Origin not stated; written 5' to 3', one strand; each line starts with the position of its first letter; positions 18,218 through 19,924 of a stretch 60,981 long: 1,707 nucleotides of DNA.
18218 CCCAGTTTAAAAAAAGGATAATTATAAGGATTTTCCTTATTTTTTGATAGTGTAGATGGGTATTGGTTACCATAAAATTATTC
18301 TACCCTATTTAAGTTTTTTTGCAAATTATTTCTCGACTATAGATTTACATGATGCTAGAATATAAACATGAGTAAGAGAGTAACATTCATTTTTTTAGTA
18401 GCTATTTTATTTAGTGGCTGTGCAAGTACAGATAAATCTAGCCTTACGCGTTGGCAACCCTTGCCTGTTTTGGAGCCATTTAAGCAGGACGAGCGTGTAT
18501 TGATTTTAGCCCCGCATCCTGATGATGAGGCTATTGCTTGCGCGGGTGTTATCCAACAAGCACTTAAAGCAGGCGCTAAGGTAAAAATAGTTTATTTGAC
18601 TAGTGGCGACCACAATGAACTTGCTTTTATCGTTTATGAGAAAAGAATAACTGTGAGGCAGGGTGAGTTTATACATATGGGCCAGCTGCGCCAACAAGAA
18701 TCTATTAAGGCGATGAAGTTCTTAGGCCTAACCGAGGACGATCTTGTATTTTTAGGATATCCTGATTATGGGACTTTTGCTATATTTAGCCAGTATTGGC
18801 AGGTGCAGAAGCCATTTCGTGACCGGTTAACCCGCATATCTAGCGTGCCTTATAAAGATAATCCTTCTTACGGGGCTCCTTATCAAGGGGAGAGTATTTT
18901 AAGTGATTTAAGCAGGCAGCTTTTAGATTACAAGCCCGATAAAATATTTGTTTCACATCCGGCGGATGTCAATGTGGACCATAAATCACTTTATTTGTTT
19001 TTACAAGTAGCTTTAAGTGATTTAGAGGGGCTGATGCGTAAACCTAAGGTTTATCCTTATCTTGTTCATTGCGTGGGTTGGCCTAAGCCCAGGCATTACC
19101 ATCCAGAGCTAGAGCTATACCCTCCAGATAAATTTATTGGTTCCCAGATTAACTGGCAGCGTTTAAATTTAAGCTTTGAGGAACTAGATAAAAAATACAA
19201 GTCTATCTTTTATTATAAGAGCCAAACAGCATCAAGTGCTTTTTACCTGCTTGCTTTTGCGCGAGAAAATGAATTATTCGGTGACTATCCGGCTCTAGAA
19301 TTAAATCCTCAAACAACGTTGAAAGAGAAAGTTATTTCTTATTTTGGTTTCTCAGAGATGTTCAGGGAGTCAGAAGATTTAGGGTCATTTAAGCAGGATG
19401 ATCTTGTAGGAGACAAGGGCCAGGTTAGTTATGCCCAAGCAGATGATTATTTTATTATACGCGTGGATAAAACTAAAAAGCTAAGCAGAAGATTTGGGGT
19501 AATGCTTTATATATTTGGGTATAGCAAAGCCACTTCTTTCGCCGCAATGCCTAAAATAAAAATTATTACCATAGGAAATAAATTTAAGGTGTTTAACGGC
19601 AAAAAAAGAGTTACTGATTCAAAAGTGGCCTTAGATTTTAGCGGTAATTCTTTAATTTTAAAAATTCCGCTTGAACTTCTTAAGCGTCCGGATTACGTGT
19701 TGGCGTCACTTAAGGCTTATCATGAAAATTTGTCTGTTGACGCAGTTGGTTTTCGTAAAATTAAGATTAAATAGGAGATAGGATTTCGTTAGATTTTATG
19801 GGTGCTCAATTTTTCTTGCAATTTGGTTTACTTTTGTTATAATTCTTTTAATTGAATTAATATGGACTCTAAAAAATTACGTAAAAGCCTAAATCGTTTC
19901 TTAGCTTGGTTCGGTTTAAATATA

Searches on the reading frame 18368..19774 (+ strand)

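Call 68: search_protein_families(library=pfam, max_evalue=0.00001, proteins=[window:18368-19774:+])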
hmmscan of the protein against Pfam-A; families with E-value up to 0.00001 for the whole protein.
window:18368-19774:+ (468 aa): 1 family
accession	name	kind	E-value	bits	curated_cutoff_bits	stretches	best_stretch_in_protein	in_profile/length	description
PF02585.22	PIG-L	-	5.8e-24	85.5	28.2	1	45-212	1-125/129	GlcNAc-PI de-N-acetylase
